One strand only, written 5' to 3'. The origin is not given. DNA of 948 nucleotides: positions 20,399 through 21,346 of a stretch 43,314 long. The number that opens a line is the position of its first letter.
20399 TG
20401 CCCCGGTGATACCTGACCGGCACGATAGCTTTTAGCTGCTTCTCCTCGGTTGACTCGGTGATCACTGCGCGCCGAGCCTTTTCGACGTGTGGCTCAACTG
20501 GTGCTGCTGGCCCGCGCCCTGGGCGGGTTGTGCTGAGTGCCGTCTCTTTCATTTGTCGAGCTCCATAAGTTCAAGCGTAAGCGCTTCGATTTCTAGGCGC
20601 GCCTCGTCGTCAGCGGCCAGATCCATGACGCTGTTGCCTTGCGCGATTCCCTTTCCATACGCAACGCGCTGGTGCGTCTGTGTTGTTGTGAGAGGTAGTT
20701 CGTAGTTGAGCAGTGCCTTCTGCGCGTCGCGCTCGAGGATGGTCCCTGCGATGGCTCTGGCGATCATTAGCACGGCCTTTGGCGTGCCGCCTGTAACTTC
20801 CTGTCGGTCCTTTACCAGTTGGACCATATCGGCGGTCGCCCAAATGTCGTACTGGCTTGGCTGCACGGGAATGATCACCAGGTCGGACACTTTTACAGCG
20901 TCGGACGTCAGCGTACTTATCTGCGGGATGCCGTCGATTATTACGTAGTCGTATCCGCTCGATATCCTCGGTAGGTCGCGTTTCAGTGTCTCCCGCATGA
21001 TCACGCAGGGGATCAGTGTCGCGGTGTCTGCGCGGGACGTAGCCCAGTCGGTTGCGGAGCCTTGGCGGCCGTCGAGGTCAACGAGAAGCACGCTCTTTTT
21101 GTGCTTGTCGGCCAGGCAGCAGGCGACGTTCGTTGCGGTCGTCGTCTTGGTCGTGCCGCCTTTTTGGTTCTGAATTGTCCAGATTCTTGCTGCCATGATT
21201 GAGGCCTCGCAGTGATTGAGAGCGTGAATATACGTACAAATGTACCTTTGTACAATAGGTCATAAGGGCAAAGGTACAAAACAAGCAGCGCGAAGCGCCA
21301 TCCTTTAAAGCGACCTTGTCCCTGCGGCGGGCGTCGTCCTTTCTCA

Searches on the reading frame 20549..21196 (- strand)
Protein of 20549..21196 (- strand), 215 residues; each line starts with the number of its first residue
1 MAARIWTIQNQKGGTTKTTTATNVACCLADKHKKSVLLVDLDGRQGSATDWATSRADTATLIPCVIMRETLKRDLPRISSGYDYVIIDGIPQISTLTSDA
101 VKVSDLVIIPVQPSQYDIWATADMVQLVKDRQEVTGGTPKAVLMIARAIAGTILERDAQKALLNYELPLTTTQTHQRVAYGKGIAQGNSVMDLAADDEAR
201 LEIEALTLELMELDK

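Call 7: search_protein_families(library=phrogs, proteins=[window:20549-21196:-], max_evalue=0.001)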
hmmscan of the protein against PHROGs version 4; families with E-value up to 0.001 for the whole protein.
window:20549-21196:- (215 aa): 1 family
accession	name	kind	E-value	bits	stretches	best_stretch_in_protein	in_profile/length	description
phrog_164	-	DNA, RNA and nucleotide metabolism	9.2e-45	154.6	1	3-212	224-471/500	ParA-like partition protein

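Call 8: search_protein_families(library=pfam, proteins=[window:20549-21196:-], max_evalue=0.001)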
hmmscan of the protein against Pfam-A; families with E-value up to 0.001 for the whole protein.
window:20549-21196:- (215 aa): 4 families
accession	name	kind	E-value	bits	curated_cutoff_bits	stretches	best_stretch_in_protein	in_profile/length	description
PF13614.12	AAA_31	-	2.4e-24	86.7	27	2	67-132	103-168/177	AAA domain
PF01656.29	CbiA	-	6.5e-10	39.5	25.4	1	7-100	2-65/125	CobQ/CobB/MinD/ParA nucleotide binding domain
PF09140.17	MipZ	-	2.6e-09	37.2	20.7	1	8-59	5-55/262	ATPase MipZ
PF07015.17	VirC1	-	3.7e-05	23.6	24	1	7-183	5-185/231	VirC1 protein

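Call 10: search_dna_similar(query=window:20549-21196:-, collection=phages, mode=protein, max_rows=25)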
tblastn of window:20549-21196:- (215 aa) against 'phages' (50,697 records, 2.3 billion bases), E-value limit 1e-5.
Records with a match: 28; places in all: 28; records where one place covers at least 80% of the query: 13.
Best place of each record, by identity: <60% 28.
By first word of the organism name: Vibrio 8; Burkholderia 7; Zymomonas 3; Mycobacterium 3; Halomonas 2; Bacteriophage 2; Haematospirillum 1; Arsenophonus 1; Microcystis 1.
By host as written in the record: - 7; Vibrio parahaemolyticus 5; Burkholderia glumae 4; Mycobacterium smegmatis mc2 155 3; Burkholderia cenocepacia C6433 2; Halomonas aquamarina 1; Vibrio parahaemolyticus O3:K6 1; Vibrio harveyi 1; and 4 more.
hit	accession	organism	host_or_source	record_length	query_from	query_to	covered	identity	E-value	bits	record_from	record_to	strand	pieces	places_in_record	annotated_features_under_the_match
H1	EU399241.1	Halomonas phage phiHAP-1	-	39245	24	213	88%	49.7%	6e-48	173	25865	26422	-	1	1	partitioning protein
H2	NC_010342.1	Halomonas phage phiHAP-1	Halomonas aquamarina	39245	24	213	88%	49.7%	6e-48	173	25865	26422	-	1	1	ParA-like partition protein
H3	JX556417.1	Vibrio phage vB_VpaM_MAR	Vibrio parahaemolyticus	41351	29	212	86%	48.9%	1e-48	175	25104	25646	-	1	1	partition protein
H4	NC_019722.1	Vibrio phage vB_VpaM_MAR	Vibrio parahaemolyticus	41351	29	212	86%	48.9%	1e-48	175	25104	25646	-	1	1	ParA-like partition protein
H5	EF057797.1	Vibrio phage VP882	Vibrio parahaemolyticus O3:K6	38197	34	213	84%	49.4%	3e-43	159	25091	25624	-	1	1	parA protein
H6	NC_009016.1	Vibrio phage VP882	Vibrio parahaemolyticus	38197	34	213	84%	49.4%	3e-43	159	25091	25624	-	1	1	ParA-like partition protein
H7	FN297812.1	Vibrio phage VP585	Vibrio parahaemolyticus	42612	29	212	86%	46.7%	2e-45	166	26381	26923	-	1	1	gp38 protein | gp37 protein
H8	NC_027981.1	Vibrio phage VP585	Vibrio parahaemolyticus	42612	29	212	86%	46.7%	2e-45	166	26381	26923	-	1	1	ParA-like partition protein | gp37 protein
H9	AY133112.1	Vibrio phage VHML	-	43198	29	178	70%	48.3%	7e-37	141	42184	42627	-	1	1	orf58: ORF58 | orf57: ORF57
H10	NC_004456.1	Vibrio phage VHML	Vibrio harveyi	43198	29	178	70%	48.3%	7e-37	141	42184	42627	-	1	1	ParA-like partition protein | ORF57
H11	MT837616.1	Bacteriophage sp.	human fecal samples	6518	36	213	83%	39.3%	3e-33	131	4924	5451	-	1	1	record has no annotation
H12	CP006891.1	Zymomonas mobilis subsp. mobilis str. CP4 = NRRL B-14023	-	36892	33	213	84%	34.9%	3e-24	105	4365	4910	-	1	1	plasmid segregation oscillating ATPase ParF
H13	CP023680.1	Zymomonas mobilis subsp. mobilis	-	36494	33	213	84%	34.1%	2e-24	105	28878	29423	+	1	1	CobQ/CobB/MinD/ParA nucleotide binding domain protein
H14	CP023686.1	Zymomonas mobilis subsp. mobilis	-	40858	33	213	84%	34.1%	2e-24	105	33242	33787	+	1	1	CobQ/CobB/MinD/ParA nucleotide binding domain protein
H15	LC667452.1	Burkholderia phage FLC10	Burkholderia glumae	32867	36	206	80%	31.3%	2e-9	62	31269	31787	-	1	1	hypothetical protein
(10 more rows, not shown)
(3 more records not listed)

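Call 15: get_annotated_region(hit=H4, flank=3000)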
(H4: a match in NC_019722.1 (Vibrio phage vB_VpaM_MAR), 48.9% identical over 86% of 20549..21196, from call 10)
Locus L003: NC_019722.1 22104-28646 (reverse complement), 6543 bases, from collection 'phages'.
description: Vibrio phage vB_VpaM_MAR, complete genome.
organism: Vibrio phage vB_VpaM_MAR (NCBI taxid 1229754)
taxonomy: Viruses; Duplodnaviria; Heunggongvirae; Uroviricota; Caudoviricetes; Vhmlvirus; Vhmlvirus mar
host: Vibrio parahaemolyticus; source: -; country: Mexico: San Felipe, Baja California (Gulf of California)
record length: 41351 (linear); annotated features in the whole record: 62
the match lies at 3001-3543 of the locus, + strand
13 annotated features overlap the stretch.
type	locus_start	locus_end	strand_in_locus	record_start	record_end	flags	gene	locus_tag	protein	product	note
CDS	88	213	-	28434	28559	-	-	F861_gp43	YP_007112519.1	hypothetical protein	-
CDS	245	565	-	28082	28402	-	-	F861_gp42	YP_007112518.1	hypothetical protein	-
CDS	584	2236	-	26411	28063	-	-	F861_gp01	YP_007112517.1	putative protelomerase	similar to NP_758894.1 ORF1 [Vibrio phage VHML]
CDS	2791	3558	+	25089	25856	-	-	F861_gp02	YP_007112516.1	ParA-like partition protein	similar to NP_758949.1 ParA-like protein [Vibrio phage VHML]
CDS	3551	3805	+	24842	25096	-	-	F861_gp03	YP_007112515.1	hypothetical protein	similar to NP_758947.1 ORF56 [Vibrio phage VHML]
CDS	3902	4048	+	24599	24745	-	-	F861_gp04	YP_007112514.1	hypothetical protein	similar to NP_758946.1 ORF55 [Vibrio phage VHML]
CDS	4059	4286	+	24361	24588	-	-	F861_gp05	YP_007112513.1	hypothetical protein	similar to NP_758945.1 ORF54 [Vibrio phage VHML]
CDS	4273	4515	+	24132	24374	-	-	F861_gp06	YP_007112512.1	hypothetical protein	similar to CAX65016.1 gp35 protein [Vibrio phage VP58.5]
CDS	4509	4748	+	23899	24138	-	-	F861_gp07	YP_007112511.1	hypothetical protein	similar to NP_758944.1 ORF53 [Vibrio phage VHML]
CDS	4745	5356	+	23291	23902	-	-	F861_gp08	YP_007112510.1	hypothetical protein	similar to YP_001051966.1 hypothetical protein Sbal_3622 [Shewanella baltica OS155]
CDS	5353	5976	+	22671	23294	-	-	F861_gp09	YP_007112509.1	DNA polymerase exonuclease subunit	similar to YP_001039857.1 putative exonuclease [Vibrio phage VP882]; cd06127, DEDDh 3'-5' exonuclease domain family; ...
CDS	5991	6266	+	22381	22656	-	-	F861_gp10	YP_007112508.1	hypothetical protein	similar to YP_001039856.1 putative phage-related protein [Vibrio phage VP882]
CDS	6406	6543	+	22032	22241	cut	-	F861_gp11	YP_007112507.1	hypothetical protein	similar to YP_001039852.1 hypothetical protein VPVV882_gp41 [Vibrio phage VP882]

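Call 16: get_annotated_region(hit=H8, flank=3000)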
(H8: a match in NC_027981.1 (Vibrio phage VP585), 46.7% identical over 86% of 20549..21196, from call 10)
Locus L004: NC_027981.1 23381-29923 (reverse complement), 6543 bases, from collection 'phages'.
description: Vibrio phage VP58.5, complete genome.
organism: Vibrio phage VP585 (NCBI taxid 631719)
taxonomy: Viruses; Duplodnaviria; Heunggongvirae; Uroviricota; Caudoviricetes; Vhmlvirus; Vhmlvirus VP585
host: Vibrio parahaemolyticus; source: -; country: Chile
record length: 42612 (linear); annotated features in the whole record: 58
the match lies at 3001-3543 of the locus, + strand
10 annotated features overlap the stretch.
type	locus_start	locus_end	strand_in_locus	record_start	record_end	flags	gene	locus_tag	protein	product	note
CDS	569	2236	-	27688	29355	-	-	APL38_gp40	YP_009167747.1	gp40 protein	ORF40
CDS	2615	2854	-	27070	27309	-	-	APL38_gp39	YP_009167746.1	gp39 protein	ORF39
CDS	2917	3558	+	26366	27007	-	-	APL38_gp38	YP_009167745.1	ParA-like partition protein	ORF38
CDS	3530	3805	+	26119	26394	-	-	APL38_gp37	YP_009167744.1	gp37 protein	ORF37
CDS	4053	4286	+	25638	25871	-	-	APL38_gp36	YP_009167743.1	gp36 protein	ORF36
CDS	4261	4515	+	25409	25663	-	-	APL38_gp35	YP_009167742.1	gp35 protein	ORF35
CDS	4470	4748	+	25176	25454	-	-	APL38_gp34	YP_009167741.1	gp34 protein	ORF34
CDS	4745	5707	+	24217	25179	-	-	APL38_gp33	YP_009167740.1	exonuclease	ORF33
CDS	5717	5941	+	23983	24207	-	-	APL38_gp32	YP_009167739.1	gp32 protein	ORF32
CDS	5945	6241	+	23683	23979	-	-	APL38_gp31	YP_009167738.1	gp31 protein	ORF31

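Call 23: find_encoding_contigs(protein=window:20549-21196:-, flank=10000, max_places=10)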
Protein window:20549-21196:- (215 aa): no gene with exactly this product is on record in the collection.
